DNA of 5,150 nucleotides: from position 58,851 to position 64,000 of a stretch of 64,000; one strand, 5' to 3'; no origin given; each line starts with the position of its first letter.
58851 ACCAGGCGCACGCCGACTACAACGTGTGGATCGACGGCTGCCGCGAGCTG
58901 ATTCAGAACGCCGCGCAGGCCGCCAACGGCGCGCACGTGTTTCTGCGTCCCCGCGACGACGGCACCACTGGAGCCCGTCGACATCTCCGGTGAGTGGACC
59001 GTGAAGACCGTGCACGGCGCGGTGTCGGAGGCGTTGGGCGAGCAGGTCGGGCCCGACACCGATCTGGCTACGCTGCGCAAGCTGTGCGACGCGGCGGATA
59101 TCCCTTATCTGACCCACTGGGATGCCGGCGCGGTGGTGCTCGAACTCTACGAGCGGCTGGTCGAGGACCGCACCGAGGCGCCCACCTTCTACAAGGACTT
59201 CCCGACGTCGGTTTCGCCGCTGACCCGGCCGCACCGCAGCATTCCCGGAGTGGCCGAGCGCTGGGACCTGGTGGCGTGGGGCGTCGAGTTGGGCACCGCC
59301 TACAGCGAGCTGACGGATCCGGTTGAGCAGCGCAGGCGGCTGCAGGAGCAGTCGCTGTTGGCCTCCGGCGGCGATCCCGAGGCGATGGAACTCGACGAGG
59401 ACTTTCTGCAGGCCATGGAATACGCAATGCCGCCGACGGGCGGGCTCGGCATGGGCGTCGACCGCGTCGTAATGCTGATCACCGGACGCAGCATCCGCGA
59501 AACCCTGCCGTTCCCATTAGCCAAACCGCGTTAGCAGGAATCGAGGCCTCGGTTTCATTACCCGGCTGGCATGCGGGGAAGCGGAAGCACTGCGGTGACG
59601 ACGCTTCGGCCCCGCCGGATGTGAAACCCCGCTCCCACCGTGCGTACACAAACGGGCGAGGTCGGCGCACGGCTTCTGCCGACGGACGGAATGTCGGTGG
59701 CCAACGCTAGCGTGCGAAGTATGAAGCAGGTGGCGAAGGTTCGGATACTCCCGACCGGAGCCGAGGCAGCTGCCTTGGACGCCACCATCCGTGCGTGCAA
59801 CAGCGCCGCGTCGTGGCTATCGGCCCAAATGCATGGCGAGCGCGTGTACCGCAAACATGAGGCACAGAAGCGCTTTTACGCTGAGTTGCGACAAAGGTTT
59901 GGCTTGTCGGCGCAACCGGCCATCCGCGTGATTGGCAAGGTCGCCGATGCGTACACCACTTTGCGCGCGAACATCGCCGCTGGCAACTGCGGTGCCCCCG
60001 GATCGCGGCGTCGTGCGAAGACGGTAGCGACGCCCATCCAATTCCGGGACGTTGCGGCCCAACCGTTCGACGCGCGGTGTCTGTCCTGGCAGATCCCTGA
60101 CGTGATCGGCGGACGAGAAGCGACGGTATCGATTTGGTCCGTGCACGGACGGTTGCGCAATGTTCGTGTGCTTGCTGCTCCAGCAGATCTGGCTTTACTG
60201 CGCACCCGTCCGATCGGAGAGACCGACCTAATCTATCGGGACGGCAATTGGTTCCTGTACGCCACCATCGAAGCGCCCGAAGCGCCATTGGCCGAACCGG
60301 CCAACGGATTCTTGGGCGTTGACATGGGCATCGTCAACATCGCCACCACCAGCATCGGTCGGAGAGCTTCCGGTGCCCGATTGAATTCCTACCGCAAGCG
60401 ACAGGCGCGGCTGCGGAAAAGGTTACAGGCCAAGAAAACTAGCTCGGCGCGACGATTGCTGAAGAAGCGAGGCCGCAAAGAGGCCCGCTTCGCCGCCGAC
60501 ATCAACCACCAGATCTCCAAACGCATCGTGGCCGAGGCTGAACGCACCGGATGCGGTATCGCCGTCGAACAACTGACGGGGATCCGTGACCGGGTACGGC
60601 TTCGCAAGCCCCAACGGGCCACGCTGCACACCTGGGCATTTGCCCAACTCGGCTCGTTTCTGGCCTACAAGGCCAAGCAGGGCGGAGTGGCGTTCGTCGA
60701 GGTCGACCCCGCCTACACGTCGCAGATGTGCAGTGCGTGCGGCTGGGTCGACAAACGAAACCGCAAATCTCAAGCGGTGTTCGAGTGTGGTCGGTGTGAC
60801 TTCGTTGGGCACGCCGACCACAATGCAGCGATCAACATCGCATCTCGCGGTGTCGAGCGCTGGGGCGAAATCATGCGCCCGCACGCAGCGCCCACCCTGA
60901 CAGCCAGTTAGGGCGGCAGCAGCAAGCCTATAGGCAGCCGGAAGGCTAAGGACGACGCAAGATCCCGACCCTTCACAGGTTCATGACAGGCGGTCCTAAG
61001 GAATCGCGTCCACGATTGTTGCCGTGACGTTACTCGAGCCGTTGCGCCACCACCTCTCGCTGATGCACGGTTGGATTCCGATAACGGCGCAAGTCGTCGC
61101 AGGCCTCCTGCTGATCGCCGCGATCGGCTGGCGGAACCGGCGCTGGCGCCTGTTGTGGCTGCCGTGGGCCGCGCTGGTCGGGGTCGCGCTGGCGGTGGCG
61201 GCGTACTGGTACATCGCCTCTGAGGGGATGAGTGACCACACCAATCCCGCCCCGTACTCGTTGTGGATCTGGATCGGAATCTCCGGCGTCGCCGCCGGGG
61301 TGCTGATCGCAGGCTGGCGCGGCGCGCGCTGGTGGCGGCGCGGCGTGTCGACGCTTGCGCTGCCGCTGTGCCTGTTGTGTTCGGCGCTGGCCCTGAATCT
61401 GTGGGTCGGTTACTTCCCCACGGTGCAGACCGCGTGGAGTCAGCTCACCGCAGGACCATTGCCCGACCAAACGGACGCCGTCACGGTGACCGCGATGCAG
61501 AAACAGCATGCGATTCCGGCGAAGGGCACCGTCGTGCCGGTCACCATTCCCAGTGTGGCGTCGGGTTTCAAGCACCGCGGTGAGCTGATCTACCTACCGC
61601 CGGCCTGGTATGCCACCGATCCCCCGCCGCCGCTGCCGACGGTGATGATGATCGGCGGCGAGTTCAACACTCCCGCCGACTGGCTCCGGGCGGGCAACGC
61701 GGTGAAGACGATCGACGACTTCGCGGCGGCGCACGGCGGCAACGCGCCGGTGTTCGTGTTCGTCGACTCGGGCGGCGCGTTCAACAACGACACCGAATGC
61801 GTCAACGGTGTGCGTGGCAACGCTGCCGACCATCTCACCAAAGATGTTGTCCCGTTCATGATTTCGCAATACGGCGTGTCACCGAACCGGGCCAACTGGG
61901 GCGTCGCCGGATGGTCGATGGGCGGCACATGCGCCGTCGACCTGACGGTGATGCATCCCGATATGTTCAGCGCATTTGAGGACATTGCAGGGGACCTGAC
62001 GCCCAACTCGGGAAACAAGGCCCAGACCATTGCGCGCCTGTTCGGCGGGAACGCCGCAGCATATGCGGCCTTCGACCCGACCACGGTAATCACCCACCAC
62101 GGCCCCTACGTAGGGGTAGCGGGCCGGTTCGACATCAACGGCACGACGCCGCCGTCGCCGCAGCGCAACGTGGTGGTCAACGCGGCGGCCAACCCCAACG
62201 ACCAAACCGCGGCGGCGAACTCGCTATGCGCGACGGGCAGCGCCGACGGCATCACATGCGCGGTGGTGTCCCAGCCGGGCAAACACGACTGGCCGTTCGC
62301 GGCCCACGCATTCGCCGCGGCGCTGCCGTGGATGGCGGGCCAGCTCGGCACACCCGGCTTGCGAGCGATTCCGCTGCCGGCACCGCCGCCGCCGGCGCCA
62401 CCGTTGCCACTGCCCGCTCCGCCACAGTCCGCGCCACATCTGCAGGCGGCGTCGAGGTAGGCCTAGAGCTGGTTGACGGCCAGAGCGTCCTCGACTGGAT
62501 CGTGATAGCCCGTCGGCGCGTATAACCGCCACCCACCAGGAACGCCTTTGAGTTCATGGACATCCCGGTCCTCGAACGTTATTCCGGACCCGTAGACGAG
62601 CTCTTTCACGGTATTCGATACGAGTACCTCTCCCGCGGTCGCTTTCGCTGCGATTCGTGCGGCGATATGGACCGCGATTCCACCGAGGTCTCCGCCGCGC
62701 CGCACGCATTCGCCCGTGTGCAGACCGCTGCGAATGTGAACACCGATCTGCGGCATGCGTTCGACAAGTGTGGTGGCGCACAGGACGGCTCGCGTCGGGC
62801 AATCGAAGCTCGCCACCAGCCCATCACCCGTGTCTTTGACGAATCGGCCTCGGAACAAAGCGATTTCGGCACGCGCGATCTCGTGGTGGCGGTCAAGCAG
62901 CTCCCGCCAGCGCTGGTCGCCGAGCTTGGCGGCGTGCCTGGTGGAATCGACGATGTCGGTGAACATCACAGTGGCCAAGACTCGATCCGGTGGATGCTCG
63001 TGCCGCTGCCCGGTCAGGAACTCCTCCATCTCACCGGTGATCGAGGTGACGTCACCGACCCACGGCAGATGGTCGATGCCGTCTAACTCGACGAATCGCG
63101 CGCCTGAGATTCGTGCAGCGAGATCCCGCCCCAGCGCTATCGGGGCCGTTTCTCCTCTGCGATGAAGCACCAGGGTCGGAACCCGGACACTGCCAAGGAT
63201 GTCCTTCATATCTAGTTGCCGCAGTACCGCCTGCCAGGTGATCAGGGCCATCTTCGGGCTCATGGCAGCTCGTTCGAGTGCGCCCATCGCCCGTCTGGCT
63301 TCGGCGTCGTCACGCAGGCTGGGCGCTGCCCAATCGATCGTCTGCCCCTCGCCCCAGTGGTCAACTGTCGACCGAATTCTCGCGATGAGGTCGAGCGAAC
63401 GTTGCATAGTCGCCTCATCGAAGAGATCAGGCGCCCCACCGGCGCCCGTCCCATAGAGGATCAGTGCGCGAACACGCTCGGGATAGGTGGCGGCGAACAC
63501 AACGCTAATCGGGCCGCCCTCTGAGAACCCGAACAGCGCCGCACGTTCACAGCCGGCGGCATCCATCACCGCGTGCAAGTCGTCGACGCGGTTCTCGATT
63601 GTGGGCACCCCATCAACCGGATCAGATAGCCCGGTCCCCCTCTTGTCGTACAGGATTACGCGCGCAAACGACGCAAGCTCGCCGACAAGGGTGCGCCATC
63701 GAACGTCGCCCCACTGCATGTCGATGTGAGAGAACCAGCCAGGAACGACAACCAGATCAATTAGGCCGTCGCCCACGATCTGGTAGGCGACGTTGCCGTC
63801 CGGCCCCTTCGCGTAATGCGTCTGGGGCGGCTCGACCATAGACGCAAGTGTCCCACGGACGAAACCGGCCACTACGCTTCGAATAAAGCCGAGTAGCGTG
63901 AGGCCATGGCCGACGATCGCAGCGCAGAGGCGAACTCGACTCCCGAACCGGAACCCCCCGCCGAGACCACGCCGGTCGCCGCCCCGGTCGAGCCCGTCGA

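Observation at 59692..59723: tnpB wired to an exact PafBC DNA-damage promoter as a leaderless transcript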

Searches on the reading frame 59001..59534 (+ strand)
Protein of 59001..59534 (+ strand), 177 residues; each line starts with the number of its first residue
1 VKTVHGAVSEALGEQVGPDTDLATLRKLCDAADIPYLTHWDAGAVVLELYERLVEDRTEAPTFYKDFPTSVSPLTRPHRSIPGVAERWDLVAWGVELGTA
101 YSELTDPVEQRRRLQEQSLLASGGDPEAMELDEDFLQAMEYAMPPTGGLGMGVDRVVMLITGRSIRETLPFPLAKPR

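Call 3: search_protein_families(library=pfam, proteins=[window:59001-59534:+])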
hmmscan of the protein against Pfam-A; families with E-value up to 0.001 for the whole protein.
window:59001-59534:+ (177 aa): 1 family
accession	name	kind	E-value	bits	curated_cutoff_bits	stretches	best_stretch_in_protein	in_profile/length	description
PF00152.25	tRNA-synt_2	-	5.4e-31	108.2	25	1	54-173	185-306/308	tRNA synthetases class II (D, K and N)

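Call 76: find_related_loci(query=window:59001-59531:+, collection=genome_contigs, flank=2500)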
Query window:59001-59531:+ (177 aa) in genome_contigs; peptide patterns used: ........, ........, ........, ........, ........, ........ (x = any residue, [..] = any of these).
599 stretches matched a pattern (row limit reached: there are more); 559 encode a relative of the query (tblastn E <= 1e-3); the best 80 are kept; 80 distinct loci.
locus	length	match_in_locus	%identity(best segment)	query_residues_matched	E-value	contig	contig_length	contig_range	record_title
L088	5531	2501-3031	99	1-177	9e-117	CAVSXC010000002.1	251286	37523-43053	MAG: uncultured Actinomycetota bacterium isolate MFD09212.bin.2.151 genome assembly, contig: contig_11168, whole genome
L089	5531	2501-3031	98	1-177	2e-115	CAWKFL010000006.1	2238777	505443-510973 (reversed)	MAG: uncultured Actinomycetota bacterium isolate MFD09212.bin.1.219 genome assembly, contig: contig_4061, whole genome s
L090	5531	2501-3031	97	1-177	3e-114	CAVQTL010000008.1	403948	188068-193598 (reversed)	MAG: uncultured Actinomycetota bacterium isolate MFD06742.bin.1.131 genome assembly, contig: contig_20579, whole genome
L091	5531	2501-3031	97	1-177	2e-114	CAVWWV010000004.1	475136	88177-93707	MAG: uncultured Actinomycetota bacterium isolate MFD09368.bin.1.59 genome assembly, contig: contig_15455, whole genome s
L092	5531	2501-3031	97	1-177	2e-114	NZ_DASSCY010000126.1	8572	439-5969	MAG: Mycobacterium sp. isolate SMAG_U934 k141_401224, whole genome shotgun sequence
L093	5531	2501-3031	97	1-177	3e-114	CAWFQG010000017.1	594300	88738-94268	MAG: uncultured Actinomycetota bacterium isolate MFD05841.bin.1.269 genome assembly, contig: contig_25020, whole genome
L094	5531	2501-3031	96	1-177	8e-114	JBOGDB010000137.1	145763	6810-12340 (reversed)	MAG: Mycobacterium sp. isolate M3-S_metabat2.bin.377 k127_2148589, whole genome shotgun sequence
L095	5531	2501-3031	97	1-177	9e-114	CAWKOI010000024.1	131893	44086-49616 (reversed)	MAG: uncultured Actinomycetota bacterium isolate MFD05454.bin.2.211 genome assembly, contig: contig_5412, whole genome s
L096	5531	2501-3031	97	1-177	7e-114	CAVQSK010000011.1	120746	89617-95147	MAG: uncultured Actinomycetota bacterium isolate MFD00072.bin.1.52 genome assembly, contig: contig_2587, whole genome sh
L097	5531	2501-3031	97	1-177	5e-114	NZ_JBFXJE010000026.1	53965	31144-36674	MAG: Mycolicibacterium sp. isolate CA_2019_TPIn_44 NODE_1955_length_53965_cov_12.624986_TPIn, whole genome shotgun seque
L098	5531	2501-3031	97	1-177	6e-114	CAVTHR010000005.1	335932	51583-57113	MAG: uncultured Actinomycetota bacterium isolate MFD09212.bin.2.112 genome assembly, contig: contig_11179, whole genome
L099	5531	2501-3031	97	1-177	8e-114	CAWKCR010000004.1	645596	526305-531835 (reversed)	MAG: uncultured Actinomycetota bacterium isolate MFD05454.bin.2.30 genome assembly, contig: contig_14247, whole genome s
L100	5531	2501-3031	96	1-177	9e-114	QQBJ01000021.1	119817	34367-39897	Mycolicibacterium moriokaense strain DSM 44221 scaffold_20, whole genome shotgun sequence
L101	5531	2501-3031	95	1-177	4e-113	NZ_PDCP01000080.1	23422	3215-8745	Mycolicibacterium agri strain CCUG37673 N80L23422C37, whole genome shotgun sequence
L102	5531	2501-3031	97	1-177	4e-113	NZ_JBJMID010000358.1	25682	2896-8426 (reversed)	MAG: Mycobacterium sp. isolate H3_16_all_fractions_metab_conc_118_66_0 k255_8739552, whole genome shotgun sequence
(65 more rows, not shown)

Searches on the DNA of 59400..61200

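Call 39: search_rna_families(source=window, start=59400, end=61200, threshold=evalue, max_evalue=1)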
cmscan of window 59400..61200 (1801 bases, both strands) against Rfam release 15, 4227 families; matches with E-value up to 1: 0.
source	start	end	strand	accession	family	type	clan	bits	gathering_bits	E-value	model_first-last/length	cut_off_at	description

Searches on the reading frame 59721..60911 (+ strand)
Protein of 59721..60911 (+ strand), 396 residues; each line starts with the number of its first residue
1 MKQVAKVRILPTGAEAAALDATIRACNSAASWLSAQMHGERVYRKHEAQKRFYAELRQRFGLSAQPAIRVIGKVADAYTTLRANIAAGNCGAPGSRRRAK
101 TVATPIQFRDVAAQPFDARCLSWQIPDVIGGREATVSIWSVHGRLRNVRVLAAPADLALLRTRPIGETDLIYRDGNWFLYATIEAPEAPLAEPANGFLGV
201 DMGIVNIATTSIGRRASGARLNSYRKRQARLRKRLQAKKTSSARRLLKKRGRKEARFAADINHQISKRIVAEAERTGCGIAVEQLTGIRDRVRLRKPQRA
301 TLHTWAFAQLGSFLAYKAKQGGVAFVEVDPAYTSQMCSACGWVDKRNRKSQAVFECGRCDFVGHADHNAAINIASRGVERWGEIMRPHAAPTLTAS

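Call 3: search_protein_families(library=pfam, proteins=[window:59721-60911:+])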
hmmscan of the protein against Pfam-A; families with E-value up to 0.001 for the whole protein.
window:59721-60911:+ (396 aa): 2 families
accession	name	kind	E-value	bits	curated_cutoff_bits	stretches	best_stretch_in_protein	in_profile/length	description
PF07282.18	Cas12f1-like_TNB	-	2.5e-22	79.2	26.3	1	307-373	1-60/60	Cas12f1-like, TNB domain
PF01385.25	OrfB_IS605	-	3.5e-09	37.3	30.5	1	189-277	10-107/120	Probable transposase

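Call 13: find_related_loci(query=window:59721-60908:+, collection=genome_contigs, flank=1500)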
Query window:59721-60908:+ (396 aa) in genome_contigs; peptide patterns used: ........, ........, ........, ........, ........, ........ (x = any residue, [..] = any of these).
63 stretches matched a pattern; 27 encode a relative of the query (tblastn E <= 1e-3); 27 distinct loci.
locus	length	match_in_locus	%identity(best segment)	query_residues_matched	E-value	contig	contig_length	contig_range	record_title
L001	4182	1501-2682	79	2-396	0e+0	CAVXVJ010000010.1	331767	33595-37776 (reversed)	MAG: uncultured Actinomycetota bacterium isolate MFD04850.bin.2.158 genome assembly, contig: contig_137, whole genome sh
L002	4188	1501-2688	79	1-396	0e+0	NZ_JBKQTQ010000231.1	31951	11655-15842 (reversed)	MAG: Mycobacterium sp. isolate MHr2D2E2F__bin_41 MHr2D2E2F_000000190000, whole genome shotgun sequence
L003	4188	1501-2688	79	1-396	0e+0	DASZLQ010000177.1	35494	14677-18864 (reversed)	MAG TPA_asm: Mycobacterium sp. isolate SMAG_U5869 k141_1153441, whole genome shotgun sequence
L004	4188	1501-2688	78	1-396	0e+0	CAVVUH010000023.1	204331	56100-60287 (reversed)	MAG: uncultured Actinomycetota bacterium isolate MFD04463.bin.2.78 genome assembly, contig: contig_44661, whole genome s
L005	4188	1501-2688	78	1-396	0e+0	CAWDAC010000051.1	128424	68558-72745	MAG: uncultured Actinomycetota bacterium isolate MFD09267.bin.1.107 genome assembly, contig: contig_88915, whole genome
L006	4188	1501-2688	77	1-396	0e+0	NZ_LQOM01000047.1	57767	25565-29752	Mycobacterium celatum strain DSM 44243 contig_51, whole genome shotgun sequence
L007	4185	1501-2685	78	1-396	0e+0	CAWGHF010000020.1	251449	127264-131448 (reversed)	MAG: uncultured Actinomycetota bacterium isolate MFD02840.bin.1.259 genome assembly, contig: contig_3721, whole genome s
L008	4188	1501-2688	74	1-396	0e+0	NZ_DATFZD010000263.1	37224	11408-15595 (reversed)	MAG: Mycobacterium sp. isolate SMAG_U9560 k141_1306857, whole genome shotgun sequence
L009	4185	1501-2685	76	1-396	0e+0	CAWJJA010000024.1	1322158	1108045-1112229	MAG: uncultured Actinomycetota bacterium isolate MFD05442.bin.1.377 genome assembly, contig: contig_7688, whole genome s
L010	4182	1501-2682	73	1-396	8e-177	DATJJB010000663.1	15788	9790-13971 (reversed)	MAG TPA_asm: Kutzneria sp. isolate SMAG_U15554 k141_1255125, whole genome shotgun sequence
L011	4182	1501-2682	70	1-396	7e-174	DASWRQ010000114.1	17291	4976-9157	MAG TPA_asm: Kutzneria sp. isolate SMAG_U3526 k141_844167, whole genome shotgun sequence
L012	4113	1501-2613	76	26-396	0e+0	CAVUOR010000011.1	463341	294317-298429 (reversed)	MAG: uncultured Actinomycetota bacterium isolate MFD06092.bin.2.37 genome assembly, contig: contig_29751, whole genome s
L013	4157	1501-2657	76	1-396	7e-124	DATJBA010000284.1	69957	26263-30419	MAG TPA_asm: Mycobacterium sp. isolate SMAG_U15342 k141_2577903, whole genome shotgun sequence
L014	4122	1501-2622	55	11-392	4e-122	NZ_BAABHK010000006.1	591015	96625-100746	Actinoallomurus vinaceus strain JCM 17939 sequence06, whole genome shotgun sequence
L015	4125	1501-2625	54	1-381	1e-119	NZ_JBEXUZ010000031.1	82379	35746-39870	Streptomyces sp. NPDC005969 NPDC005969_278_A9.ctg-0031, whole genome shotgun sequence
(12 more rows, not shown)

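Call 25: search_protein_families(library=ncbifam, proteins=[window:59721-60908:+])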
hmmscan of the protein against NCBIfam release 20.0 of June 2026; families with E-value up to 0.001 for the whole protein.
window:59721-60908:+ (396 aa): 7 families
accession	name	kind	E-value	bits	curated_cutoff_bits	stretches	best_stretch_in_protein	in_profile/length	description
NF040570.1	guided_TnpB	subfamily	1.8e-54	185.5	100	1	6-376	2-389/389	RNA-guided endonuclease TnpB family protein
NF049972.1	CRISPR_Cas12f2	exception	5.5e-38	131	450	1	175-379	307-521/524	type V CRISPR-associated effector Cas12f2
TIGR01766.2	TIGR01766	domain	2e-17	63.4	32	1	255-334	2-82/82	IS200/IS605 family accessory protein TnpB-related protein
NF038281.1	IS200_TnpB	exception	5.2e-17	62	425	1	175-377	156-359/360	IS200/IS605 family element RNA-guided endonuclease TnpB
NF038280.1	IS607_TnpB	exception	4.2e-15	55.6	350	1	181-378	188-393/431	IS607 family element RNA-guided endonuclease TnpB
NF038192.1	V_cas_c2c8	exception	1e-10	41.3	350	2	171-250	239-318/457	type V CRISPR-associated protein C2c8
NF045604.1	cas_Cas12e_CasX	equivalog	3.4e-07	29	200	1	348-377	856-885/886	type V CRISPR RNA-guided endonuclease Cas12e/CasX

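Call 46: search_solved_structures(query=window:59721-60908:+, max_evalue=0.001, show_alignments=2)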
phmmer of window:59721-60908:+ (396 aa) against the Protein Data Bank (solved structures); distinct sequences matched with E-value up to 0.001: 19.
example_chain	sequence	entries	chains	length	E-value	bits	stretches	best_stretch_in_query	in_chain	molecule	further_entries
9nzq_A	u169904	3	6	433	9.5e-30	107.1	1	162-380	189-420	Cas12f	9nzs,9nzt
8j3r_A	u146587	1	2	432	9.1e-25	90.7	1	167-379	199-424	Transposase IS605 OrfB C-terminal domain-containing protein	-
8j1j_A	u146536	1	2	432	1.3e-24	90.3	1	173-379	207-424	Transposase IS605 OrfB C-terminal domain-containing protein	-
8j12_A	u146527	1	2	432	1.4e-24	90.1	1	173-379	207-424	Transposase IS605 OrfB C-terminal domain-containing protein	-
7wju_A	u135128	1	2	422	1.1e-23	87.1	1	215-379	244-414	OrfB_Zn_ribbon domain-containing protein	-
8dzj_A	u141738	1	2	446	1.3e-23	86.9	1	215-379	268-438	OrfB_Zn_ribbon domain-containing protein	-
9i8y_A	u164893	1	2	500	4e-23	85.3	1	175-362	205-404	CRISPR-associated endodeoxyribonuclease Cas12f1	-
8hr5_A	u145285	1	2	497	4.9e-19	71.9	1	209-375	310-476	Transposase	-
9nzp_A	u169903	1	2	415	3e-16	62.7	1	223-375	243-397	IS200/IS605 family element transposase accessory protein TnpB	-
9nzo_B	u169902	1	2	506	9.4e-13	51.2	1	243-360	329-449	Cas12f Effector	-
9nzr_A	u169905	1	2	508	9.5e-13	51.2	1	243-360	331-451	Cas12f Nuclease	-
7l48_A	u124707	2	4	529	1.3e-08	37.6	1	176-376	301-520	Cas12f | Cas12f1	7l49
8iaz_A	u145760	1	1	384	2.2e-08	36.8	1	176-374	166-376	Transposase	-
9yyg_A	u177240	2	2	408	2.8e-08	36.4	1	182-377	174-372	AI-designed RNA-guided nuclease | AI-generated RNA-guided nuclease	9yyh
7c7l_A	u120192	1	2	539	4.6e-08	35.7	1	304-376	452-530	CRISPR-associated protein Cas14a.1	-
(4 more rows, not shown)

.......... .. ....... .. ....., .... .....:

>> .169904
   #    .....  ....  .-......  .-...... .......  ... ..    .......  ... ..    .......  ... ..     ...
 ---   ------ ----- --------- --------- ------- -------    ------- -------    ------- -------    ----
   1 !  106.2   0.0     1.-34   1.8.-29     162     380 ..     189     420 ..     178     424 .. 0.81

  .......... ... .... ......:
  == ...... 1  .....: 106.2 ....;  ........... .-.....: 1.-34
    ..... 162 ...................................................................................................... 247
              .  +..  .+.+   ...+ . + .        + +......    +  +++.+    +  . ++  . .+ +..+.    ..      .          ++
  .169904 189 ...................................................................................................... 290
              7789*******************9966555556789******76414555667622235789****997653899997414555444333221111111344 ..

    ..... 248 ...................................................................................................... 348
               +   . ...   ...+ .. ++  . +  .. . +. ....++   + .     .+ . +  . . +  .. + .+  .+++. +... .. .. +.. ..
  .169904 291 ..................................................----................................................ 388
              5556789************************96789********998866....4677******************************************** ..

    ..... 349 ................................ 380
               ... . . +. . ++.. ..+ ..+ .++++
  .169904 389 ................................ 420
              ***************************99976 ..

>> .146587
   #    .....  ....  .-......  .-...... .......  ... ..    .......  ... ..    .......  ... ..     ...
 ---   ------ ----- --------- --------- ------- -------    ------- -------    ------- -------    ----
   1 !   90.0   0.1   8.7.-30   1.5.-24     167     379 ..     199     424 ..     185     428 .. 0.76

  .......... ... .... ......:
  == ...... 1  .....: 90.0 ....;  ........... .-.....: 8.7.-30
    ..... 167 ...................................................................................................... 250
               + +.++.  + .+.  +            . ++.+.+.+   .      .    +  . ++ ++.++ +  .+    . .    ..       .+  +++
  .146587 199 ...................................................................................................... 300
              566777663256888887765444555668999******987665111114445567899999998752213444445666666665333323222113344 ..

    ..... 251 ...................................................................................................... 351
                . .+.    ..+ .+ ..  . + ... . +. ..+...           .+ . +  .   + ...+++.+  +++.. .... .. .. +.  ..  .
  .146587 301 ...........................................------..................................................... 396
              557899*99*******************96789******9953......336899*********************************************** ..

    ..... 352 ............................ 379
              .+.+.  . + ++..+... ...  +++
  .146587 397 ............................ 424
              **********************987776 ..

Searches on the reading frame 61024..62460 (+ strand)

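Call 3: search_protein_families(library=pfam, proteins=[window:61024-62460:+])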
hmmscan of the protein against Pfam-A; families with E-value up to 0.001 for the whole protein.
window:61024-62460:+ (478 aa): 1 family
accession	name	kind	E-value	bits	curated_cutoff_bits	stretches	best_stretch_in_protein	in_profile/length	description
PF00756.26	Esterase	-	7.4e-10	39.4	22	1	188-344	11-154/251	Putative esterase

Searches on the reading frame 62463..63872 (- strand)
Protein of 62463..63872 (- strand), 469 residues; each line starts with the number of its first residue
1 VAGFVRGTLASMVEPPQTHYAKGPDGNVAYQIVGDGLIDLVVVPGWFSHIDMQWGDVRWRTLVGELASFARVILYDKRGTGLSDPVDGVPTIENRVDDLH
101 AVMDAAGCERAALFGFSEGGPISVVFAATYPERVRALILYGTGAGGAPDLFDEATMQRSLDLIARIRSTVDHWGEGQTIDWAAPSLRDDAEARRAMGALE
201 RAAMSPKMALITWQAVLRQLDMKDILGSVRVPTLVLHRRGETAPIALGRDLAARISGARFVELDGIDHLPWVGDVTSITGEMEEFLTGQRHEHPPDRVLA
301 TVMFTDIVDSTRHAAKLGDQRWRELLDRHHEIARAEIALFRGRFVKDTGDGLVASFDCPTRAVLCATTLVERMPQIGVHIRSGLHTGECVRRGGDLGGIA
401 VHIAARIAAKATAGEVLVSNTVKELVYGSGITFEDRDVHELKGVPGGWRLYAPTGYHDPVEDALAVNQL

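Call 3: search_protein_families(library=pfam, proteins=[window:62463-63872:-])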
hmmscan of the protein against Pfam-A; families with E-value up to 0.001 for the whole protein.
window:62463-63872:- (469 aa): 3 families
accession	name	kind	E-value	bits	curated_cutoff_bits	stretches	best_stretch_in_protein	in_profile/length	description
PF00561.26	Abhydrolase_1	-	4.3e-14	53.2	25.8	1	40-268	3-238/245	alpha/beta hydrolase fold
PF12146.15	Hydrolase_4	-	2e-11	44.1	27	1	71-237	33-198/239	Serine aminopeptidase, S33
PF00211.25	Guanylate_cyc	-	6.9e-09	36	21.9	1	300-446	9-174/183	Adenylate and Guanylate cyclase catalytic domain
